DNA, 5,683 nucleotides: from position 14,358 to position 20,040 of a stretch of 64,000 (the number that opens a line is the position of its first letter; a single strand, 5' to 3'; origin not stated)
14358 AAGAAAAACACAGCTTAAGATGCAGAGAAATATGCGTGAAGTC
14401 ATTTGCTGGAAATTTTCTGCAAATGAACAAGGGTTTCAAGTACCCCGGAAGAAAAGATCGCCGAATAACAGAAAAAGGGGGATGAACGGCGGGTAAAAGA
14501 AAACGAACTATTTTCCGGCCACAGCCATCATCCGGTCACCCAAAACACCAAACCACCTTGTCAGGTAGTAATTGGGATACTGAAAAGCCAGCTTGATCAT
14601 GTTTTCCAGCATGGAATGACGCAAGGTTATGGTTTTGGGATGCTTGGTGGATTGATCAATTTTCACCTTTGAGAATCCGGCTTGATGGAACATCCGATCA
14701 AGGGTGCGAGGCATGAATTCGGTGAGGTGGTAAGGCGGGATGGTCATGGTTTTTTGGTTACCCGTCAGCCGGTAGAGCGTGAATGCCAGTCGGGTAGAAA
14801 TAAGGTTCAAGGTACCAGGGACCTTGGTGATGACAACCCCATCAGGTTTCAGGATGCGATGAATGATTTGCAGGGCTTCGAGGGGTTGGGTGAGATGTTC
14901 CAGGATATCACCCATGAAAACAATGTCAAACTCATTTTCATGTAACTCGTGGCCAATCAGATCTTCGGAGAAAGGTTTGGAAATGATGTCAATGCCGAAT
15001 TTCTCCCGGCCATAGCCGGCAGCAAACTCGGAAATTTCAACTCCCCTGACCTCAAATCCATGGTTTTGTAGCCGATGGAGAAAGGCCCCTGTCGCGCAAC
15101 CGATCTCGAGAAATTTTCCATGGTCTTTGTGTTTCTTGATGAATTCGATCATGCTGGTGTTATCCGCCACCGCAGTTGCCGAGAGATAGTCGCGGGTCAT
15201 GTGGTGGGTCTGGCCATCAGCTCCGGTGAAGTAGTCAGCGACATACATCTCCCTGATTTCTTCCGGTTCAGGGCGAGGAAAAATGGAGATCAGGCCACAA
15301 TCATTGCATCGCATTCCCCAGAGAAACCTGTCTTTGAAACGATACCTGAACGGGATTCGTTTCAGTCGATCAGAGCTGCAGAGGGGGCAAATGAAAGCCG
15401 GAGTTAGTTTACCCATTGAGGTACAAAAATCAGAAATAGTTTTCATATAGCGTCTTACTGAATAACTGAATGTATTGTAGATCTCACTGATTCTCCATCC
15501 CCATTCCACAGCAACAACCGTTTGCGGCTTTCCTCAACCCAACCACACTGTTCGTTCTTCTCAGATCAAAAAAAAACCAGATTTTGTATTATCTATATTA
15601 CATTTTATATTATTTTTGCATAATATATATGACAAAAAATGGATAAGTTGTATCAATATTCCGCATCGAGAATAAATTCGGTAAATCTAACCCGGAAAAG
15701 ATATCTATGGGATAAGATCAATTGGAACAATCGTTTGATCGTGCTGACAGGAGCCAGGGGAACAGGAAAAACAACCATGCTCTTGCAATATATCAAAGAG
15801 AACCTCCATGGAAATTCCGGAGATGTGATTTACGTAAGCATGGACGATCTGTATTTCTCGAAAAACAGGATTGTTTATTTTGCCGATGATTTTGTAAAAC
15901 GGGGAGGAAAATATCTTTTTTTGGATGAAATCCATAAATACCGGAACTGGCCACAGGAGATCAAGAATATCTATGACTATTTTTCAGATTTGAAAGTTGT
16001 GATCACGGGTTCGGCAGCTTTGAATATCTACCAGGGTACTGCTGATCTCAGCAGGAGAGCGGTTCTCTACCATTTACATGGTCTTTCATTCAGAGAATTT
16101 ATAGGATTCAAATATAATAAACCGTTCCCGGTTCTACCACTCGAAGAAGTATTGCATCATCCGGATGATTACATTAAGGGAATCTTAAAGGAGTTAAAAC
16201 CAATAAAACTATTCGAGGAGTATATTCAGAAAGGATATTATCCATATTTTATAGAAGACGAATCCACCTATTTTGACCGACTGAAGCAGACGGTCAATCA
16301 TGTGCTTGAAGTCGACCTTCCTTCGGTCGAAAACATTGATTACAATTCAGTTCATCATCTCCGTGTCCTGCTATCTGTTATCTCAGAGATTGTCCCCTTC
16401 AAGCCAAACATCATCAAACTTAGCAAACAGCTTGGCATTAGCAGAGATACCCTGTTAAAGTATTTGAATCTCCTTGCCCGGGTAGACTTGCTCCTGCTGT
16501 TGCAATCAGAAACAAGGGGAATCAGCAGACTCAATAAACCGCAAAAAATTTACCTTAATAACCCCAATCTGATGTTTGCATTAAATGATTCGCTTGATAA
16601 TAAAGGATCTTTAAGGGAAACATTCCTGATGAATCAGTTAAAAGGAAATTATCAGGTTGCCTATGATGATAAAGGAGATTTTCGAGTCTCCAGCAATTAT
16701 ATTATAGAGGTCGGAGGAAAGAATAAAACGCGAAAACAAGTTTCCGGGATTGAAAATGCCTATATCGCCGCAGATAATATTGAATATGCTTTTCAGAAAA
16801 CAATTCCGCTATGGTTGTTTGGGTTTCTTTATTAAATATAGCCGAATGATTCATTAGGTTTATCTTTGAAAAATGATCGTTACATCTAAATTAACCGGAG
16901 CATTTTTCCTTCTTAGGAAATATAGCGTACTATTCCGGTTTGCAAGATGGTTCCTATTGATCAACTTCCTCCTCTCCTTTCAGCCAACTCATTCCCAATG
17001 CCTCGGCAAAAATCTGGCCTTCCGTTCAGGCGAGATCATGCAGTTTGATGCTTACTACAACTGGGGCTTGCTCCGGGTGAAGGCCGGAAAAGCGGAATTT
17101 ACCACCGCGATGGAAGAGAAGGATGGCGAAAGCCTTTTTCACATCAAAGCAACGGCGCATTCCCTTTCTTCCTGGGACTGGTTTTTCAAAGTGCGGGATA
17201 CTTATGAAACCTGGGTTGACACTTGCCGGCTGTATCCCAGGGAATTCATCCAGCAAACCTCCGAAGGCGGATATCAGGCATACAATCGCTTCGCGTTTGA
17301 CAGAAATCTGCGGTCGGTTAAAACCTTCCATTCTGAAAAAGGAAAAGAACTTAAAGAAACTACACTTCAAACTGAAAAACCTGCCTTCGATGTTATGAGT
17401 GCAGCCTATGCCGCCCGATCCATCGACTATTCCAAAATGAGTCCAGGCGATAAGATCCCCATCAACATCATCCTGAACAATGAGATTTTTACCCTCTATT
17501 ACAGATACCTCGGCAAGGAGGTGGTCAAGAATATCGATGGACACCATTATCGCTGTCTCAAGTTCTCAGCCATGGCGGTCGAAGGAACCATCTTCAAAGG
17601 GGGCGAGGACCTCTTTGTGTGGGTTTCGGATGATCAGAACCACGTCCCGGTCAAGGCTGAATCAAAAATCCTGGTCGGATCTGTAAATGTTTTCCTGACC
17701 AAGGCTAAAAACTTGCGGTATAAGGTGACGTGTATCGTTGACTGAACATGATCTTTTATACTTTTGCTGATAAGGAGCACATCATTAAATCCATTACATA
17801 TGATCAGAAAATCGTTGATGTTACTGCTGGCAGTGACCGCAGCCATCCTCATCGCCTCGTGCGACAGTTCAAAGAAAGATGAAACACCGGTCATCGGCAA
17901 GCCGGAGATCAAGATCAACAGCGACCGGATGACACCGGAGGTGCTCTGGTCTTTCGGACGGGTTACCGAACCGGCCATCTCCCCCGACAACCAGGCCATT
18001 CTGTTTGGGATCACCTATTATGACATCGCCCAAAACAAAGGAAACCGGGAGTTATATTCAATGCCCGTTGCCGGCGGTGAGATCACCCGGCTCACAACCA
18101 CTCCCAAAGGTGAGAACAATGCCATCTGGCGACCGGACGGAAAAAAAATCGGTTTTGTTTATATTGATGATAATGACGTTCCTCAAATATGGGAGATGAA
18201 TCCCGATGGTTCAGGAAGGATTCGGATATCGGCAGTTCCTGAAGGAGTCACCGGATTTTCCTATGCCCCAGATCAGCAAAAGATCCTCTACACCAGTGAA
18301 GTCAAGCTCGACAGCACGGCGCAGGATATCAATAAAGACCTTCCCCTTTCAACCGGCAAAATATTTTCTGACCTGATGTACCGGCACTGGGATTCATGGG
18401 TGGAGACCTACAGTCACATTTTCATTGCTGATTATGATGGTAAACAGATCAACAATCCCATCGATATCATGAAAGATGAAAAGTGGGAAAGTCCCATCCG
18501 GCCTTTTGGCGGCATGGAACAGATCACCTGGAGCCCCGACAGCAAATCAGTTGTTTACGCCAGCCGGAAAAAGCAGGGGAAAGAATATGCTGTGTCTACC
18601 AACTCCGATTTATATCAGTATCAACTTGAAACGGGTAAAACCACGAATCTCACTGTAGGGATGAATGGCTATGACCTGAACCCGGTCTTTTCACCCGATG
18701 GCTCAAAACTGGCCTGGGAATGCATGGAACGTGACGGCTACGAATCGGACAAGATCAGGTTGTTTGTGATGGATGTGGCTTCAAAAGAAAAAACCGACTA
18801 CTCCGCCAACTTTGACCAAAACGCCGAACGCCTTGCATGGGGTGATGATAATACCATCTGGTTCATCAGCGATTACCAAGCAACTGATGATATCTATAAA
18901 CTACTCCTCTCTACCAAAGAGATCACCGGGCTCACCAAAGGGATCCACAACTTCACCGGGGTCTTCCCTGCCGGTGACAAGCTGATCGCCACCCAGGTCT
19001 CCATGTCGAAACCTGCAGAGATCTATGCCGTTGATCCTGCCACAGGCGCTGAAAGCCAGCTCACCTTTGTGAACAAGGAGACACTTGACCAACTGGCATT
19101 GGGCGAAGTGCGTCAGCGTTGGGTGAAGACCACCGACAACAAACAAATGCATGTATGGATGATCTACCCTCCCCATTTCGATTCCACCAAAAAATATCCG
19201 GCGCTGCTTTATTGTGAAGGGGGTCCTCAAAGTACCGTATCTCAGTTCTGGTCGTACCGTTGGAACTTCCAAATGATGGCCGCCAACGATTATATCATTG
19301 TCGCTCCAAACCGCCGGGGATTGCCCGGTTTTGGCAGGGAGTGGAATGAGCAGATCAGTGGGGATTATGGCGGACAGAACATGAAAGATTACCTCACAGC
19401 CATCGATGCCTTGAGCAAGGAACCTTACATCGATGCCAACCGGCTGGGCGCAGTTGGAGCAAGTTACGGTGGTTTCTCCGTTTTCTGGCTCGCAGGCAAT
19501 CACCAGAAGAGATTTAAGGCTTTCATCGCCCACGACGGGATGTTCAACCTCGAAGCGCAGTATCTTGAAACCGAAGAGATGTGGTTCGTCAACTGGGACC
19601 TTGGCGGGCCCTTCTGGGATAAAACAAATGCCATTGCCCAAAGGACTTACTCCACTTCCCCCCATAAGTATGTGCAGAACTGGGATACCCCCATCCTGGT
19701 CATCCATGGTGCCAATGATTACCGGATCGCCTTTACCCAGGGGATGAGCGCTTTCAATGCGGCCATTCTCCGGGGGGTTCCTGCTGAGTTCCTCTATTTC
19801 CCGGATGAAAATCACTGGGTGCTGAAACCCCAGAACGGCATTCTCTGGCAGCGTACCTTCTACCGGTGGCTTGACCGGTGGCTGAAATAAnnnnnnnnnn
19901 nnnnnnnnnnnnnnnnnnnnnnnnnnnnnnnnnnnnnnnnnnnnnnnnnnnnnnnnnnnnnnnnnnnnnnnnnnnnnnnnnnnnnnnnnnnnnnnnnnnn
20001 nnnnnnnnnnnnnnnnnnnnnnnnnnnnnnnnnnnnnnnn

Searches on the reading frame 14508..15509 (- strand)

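Call 6: search_protein_families(library=pfam, proteins=[window:14508-15509:-], max_evalue=0.001)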
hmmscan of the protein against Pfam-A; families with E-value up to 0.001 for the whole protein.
window:14508-15509:- (333 aa): 8 families
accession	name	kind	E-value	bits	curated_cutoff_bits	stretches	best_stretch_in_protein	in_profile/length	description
PF13489.12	Methyltransf_23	-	3e-18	66.5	27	1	123-282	16-162/164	Methyltransferase domain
PF08242.18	Methyltransf_12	-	1e-14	55.4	30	1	134-226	1-98/98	Methyltransferase domain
PF08241.18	Methyltransf_11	-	5.2e-14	53.1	21.2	1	134-227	1-94/95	Methyltransferase domain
PF13649.12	Methyltransf_25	-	4.1e-11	43.9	27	1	134-224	2-97/97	Methyltransferase domain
PF13847.12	Methyltransf_31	-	1.8e-10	41.1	27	1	128-232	2-113/145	Methyltransferase domain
PF05401.17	NodS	-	1.5e-05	25.3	24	1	119-227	33-143/201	Nodulation protein S (NodS)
PF07021.18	MetW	-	1.7e-05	25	21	1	128-221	12-103/193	Methionine biosynthesis protein MetW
PF01209.24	Ubie_methyltran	-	0.00099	19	20.1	0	120-246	38-169/233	ubiE/COQ5 methyltransferase family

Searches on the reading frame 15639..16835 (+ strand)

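Call 6: search_protein_families(library=pfam, proteins=[window:15639-16835:+], max_evalue=0.001)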
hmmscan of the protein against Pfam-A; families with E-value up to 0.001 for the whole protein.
window:15639-16835:+ (398 aa): 7 families
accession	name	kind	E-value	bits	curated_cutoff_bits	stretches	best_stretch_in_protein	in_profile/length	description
PF13173.12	AAA_14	-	3.3e-31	108.4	27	1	30-154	1-128/129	AAA domain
PF13635.12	DUF4143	-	1.5e-05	25.2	28.1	1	237-340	12-124/160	Domain of unknown function (DUF4143)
PF25199.1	nSTAND_NTPase5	-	0.00013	22.2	34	1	30-97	40-104/145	Novel STAND NTPase 5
PF20720.3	nSTAND3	-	0.00017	21.7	27.2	1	27-111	13-98/155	Novel STAND NTPase 3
PF13401.12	AAA_22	-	0.00032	21.5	27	0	31-68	5-41/130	AAA domain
PF13481.12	AAA_25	-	0.0004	20.5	27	1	9-59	12-61/195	AAA domain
PF06745.19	ATPase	-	0.00043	20.2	26.6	1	31-70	19-58/231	KaiC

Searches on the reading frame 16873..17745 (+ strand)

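Call 6: search_protein_families(library=pfam, proteins=[window:16873-17745:+], max_evalue=0.001)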
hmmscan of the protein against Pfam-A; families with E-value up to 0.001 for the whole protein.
window:16873-17745:+ (290 aa): 1 family
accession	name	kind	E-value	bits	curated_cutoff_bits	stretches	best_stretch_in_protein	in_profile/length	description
PF11306.15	DUF3108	-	6.3e-43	147.5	26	1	57-276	1-209/209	Protein of unknown function (DUF3108)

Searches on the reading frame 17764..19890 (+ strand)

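Call 72: search_protein_families(library=pfam, proteins=[window:17764-19890:+], max_evalue=0.00001)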
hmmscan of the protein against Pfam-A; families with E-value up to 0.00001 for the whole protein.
window:17764-19890:+ (708 aa): 6 families
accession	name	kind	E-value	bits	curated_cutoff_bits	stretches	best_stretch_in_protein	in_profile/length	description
PF00326.27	Peptidase_S9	-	2.4e-55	187.7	22.6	1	496-708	1-211/213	Prolyl oligopeptidase family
PF07676.18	PD40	-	1.6e-16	60.2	20.9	0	249-284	9-37/38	WD40-like Beta Propeller Repeat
PF00561.26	Abhydrolase_1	-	2.3e-09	37.7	25.8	1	479-607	1-116/245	alpha/beta hydrolase fold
PF02129.25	Peptidase_S15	-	1.8e-07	31.6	23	0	461-602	4-139/262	X-Pro dipeptidyl-peptidase (S15 family)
PF00756.26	Esterase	-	2.7e-06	27.8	22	1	459-630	5-160/251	Putative esterase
PF00930.27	DPPIV_N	-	4.6e-06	26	22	0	257-317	1-58/354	Dipeptidyl peptidase IV (DPP IV) N-terminal region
